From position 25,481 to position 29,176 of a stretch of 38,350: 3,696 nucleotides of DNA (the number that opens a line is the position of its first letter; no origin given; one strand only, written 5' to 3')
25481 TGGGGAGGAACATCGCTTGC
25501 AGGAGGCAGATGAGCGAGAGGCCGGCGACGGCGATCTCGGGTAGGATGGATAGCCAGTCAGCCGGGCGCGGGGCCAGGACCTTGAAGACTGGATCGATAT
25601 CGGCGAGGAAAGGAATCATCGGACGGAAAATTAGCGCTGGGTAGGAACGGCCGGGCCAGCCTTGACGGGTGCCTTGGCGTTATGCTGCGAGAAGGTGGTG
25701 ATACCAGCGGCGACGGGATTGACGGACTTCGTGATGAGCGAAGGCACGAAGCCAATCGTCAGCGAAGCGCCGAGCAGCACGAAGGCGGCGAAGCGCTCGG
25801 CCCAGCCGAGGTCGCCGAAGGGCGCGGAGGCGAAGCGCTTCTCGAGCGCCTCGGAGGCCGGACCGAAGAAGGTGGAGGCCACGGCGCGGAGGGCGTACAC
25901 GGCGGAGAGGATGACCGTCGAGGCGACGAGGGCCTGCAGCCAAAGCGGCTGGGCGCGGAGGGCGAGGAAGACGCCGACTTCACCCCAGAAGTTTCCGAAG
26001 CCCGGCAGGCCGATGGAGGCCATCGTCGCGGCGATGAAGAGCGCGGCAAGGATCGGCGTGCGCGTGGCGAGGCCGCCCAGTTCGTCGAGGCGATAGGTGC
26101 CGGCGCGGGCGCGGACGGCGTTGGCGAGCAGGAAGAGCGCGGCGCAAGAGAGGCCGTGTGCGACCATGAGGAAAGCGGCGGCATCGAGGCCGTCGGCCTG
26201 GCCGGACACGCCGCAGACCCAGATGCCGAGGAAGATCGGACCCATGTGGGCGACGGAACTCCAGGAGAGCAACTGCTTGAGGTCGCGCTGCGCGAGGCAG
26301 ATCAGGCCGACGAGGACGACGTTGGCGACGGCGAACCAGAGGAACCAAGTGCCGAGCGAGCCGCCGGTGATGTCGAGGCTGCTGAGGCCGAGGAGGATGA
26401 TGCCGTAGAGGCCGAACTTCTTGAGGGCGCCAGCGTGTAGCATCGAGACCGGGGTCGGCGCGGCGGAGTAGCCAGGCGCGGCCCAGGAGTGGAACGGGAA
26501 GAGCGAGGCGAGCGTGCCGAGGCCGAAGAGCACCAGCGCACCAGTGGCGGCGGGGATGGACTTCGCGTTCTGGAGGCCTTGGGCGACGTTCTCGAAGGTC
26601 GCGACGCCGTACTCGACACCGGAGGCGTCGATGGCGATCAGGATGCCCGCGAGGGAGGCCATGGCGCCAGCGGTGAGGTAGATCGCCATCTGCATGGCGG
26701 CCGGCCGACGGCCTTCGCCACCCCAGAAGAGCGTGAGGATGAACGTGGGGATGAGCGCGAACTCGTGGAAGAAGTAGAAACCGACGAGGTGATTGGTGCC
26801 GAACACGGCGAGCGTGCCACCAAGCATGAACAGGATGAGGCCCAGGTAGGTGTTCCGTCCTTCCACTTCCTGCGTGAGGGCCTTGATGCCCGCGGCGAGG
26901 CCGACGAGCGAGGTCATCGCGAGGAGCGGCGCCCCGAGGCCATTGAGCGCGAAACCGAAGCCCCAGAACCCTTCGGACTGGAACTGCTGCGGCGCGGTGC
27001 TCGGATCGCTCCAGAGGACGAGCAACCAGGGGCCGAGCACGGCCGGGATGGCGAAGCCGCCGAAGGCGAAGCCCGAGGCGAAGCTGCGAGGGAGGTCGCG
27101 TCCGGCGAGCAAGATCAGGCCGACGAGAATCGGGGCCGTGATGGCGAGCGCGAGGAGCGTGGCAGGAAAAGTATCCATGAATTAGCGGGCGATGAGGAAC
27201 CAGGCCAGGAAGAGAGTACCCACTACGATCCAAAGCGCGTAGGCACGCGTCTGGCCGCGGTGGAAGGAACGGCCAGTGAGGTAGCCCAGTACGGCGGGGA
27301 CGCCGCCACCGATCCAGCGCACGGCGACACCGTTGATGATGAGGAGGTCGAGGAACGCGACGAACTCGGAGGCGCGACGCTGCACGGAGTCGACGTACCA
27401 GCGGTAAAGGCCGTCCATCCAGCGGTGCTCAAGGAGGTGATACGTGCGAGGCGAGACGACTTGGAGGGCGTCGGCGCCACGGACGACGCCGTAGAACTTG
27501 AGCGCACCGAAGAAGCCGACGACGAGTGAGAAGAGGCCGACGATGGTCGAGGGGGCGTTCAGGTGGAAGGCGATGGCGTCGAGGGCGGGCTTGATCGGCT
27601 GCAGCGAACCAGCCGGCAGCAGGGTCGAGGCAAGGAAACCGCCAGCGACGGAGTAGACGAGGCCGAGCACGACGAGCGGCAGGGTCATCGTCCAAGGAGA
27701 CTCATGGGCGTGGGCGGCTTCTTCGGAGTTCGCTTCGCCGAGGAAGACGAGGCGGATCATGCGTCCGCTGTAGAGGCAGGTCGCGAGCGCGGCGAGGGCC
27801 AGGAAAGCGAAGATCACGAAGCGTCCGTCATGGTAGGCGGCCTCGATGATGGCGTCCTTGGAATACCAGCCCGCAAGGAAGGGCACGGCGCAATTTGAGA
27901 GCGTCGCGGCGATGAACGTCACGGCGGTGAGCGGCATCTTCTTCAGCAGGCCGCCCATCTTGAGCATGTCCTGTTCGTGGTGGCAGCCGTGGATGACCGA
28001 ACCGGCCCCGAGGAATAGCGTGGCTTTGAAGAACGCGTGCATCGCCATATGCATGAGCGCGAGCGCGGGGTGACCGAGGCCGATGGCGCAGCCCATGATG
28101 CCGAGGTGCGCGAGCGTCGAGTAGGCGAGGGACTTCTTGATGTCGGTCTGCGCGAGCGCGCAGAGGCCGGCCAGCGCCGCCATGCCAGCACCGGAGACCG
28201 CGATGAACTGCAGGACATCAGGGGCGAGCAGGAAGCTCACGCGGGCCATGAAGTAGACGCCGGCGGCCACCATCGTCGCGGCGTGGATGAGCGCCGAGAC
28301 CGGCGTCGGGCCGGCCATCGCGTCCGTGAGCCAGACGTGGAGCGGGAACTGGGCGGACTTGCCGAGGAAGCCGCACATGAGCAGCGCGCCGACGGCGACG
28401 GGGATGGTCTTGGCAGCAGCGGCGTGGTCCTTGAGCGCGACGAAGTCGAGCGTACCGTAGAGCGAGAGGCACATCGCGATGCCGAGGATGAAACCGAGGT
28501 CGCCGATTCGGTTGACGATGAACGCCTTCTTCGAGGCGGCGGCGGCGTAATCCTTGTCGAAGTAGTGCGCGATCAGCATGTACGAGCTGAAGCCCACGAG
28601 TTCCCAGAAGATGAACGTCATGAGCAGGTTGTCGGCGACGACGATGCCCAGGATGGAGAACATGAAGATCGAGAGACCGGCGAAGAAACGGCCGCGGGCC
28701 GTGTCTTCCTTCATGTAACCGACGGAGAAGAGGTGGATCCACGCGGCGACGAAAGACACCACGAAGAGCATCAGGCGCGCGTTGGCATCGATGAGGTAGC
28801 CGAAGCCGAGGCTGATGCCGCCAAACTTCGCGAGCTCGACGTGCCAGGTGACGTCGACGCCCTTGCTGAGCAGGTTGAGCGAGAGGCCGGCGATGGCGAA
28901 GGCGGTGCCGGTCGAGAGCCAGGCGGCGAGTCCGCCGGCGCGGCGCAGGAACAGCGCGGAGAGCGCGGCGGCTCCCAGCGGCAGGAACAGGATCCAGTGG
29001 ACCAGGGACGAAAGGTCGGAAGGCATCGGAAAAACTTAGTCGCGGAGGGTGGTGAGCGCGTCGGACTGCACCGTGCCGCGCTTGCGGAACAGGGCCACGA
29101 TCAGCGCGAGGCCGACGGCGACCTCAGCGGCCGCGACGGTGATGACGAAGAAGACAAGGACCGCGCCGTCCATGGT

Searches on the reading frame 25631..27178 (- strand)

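Call 64: search_protein_families(library=pfam, proteins=[window:25631-27178:-], max_evalue=0.001)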
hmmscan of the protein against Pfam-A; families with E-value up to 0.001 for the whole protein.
window:25631-27178:- (515 aa): 1 family
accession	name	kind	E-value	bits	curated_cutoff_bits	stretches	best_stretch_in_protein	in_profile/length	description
PF00361.26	Proton_antipo_M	-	1.7e-47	162.5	21.5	1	129-422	2-292/294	NADH:quinone oxidoreductase/Mrp antiporter, TM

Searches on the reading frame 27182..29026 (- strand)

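Call 64: search_protein_families(library=pfam, proteins=[window:27182-29026:-], max_evalue=0.001)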
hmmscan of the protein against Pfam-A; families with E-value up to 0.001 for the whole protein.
window:27182-29026:- (614 aa): 3 families
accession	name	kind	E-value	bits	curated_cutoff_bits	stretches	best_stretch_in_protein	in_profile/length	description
PF00361.26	Proton_antipo_M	-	8.7e-74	248.8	21.5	1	131-410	1-288/294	NADH:quinone oxidoreductase/Mrp antiporter, TM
PF00662.26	Proton_antipo_N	-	7.5e-14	51.8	24.5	1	68-115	4-51/51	NADH-Ubiquinone oxidoreductase (complex I), chain 5 N-terminus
PF06455.17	NADH5_C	-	0.00028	21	28.2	1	419-474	1-56/181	NADH dehydrogenase subunit 5 C-terminus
